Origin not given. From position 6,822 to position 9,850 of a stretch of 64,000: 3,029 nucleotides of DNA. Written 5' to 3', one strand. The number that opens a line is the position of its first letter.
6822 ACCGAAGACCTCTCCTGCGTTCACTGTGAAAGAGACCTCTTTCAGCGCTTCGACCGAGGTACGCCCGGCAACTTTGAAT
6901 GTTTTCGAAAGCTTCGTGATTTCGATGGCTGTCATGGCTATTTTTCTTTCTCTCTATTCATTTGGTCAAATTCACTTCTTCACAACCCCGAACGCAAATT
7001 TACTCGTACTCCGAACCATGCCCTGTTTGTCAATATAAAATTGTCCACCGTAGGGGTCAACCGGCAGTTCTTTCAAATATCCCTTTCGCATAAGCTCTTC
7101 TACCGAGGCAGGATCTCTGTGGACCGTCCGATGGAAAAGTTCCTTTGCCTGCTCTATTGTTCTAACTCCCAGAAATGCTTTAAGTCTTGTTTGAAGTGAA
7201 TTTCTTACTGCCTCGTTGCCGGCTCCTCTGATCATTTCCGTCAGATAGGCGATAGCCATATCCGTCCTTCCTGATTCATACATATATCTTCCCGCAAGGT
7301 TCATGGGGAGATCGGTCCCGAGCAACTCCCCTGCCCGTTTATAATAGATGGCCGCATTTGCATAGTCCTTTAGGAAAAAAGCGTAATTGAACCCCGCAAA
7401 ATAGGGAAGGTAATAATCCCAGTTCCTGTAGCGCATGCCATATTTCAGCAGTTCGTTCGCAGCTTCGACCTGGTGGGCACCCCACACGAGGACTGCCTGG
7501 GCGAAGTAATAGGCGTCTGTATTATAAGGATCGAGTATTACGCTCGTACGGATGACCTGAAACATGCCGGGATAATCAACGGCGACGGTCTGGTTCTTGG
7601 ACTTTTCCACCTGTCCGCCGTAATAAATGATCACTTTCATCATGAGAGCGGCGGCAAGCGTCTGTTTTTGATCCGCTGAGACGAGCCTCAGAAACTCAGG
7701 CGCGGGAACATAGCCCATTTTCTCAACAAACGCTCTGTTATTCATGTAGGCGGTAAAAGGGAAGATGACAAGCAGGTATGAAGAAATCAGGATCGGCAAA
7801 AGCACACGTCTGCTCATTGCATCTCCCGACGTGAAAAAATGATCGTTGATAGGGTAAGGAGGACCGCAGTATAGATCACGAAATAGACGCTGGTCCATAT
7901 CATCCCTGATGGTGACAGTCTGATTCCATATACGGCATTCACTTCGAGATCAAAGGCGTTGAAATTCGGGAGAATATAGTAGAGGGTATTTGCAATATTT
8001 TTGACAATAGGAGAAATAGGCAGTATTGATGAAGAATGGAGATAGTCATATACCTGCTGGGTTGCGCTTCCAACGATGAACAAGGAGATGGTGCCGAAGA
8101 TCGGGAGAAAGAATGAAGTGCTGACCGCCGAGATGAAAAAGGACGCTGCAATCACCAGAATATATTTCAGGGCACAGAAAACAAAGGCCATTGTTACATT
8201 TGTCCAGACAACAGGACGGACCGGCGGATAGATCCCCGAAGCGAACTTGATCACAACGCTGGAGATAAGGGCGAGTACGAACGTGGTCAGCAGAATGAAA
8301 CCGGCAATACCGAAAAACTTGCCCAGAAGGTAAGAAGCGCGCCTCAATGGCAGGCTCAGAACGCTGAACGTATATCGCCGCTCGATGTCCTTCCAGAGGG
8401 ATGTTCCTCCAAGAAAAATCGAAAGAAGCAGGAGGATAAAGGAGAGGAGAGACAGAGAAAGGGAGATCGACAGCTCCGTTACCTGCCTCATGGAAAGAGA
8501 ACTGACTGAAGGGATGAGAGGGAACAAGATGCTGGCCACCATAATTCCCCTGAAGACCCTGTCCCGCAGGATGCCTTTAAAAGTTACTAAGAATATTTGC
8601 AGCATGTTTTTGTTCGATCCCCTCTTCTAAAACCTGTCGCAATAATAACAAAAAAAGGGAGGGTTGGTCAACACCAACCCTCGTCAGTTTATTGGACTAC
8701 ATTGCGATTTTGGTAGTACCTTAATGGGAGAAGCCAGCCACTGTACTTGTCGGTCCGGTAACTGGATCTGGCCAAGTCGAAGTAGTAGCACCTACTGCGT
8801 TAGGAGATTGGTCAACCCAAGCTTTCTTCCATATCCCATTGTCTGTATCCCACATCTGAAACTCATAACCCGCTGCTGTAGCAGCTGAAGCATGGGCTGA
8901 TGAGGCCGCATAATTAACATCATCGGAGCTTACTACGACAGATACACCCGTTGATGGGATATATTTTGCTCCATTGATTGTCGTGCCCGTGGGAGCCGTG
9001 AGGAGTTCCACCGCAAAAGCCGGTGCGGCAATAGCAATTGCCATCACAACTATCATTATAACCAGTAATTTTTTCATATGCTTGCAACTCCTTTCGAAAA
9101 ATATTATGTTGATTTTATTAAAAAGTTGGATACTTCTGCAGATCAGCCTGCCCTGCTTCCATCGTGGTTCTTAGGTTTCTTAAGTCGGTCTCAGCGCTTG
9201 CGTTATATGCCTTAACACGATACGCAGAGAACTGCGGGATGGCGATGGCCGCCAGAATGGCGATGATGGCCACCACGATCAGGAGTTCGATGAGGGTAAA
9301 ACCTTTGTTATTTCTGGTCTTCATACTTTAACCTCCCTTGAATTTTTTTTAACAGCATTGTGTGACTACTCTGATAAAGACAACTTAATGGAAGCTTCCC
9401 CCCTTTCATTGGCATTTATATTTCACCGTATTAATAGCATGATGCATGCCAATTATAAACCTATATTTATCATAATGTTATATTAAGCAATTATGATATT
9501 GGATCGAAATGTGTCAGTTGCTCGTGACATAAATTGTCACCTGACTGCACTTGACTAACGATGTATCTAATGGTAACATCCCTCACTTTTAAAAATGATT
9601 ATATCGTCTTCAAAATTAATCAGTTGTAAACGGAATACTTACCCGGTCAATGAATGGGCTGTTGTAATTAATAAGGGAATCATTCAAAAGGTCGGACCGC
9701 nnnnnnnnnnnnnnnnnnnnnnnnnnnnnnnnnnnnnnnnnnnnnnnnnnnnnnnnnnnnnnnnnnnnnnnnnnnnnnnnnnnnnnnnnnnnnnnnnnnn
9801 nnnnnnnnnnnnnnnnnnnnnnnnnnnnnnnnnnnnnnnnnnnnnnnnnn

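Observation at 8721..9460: Geobacter-type truncated e-pilin (PilA-N) with a PilA-C-like partner, a sigma54 promoter candidate and a strong terminator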

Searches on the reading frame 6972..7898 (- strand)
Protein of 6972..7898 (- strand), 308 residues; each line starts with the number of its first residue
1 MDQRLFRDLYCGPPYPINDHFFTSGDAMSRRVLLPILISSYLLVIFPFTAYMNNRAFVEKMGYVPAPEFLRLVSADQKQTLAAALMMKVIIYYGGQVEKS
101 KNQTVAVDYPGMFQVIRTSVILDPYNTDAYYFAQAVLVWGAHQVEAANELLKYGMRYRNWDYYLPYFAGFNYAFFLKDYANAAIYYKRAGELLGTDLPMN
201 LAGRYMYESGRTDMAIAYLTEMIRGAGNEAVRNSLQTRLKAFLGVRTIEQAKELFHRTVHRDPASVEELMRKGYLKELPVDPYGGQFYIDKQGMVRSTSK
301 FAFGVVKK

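Call 45: search_protein_families(library=pfam, proteins=[window:6972-7898:-], max_evalue=0.001)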
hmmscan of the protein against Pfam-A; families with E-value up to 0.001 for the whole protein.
window:6972-7898:- (308 aa): 0 families

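Call 52: search_protein_families(library=ncbifam, proteins=[window:6972-7898:-], max_evalue=0.001)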
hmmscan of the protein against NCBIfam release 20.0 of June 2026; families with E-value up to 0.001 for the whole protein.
window:6972-7898:- (308 aa): 1 family
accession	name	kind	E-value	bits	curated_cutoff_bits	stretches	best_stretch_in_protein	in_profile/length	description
TIGR02917.1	PEP_TPR_lipo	equivalog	0.00056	17.9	312.2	0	103-265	645-803/899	XrtA/PEP-CTERM system TPR-repeat protein PrsT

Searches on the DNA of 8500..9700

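Call 36: search_rna_families(source=window, start=8500, end=9700, threshold=evalue, max_evalue=10)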
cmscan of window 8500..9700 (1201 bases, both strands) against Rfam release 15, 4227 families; matches with E-value up to 10: 8.
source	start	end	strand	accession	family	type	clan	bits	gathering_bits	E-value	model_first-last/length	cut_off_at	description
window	8654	8725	-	RF01403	STnc290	Gene; sRNA;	-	24.8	60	0.1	1-65/65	no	STnc290 Hfq binding RNA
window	9371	9492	-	RF01601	plasmodium_snoR26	Gene; snRNA; snoRNA; CD-box;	-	22.7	50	6.7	1-160/160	no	small nucleolar RNA snoR26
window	8645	8754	-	RF00558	L20_leader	Cis-reg; leader;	-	19.5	58.7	0.57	1-127/127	no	Ribosomal protein L20 leader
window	8581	8693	+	RF02029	sraA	Gene; sRNA;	-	17.9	56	9.5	1-95/95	no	sraA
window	8636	8698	-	RF04060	mir-703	Gene; miRNA;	-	16.3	88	9.3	1-67/67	no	mir-703 microRNA precursor family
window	8659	8682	-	RF02596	cyano_het_sRNA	Gene; sRNA;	-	15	35.7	6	30-54/56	no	Cyanobacteria heterocyst sRNA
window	8874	8929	+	RF01145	sR14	Gene; snRNA; snoRNA; CD-box;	-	12.4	38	2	1-54/54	no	Small nucleolar RNA sR14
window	8507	8557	+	RF03092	Ocean-VII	Gene; sRNA;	-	11.4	53.5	4.1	1-41/41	no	Ocean-VII RNA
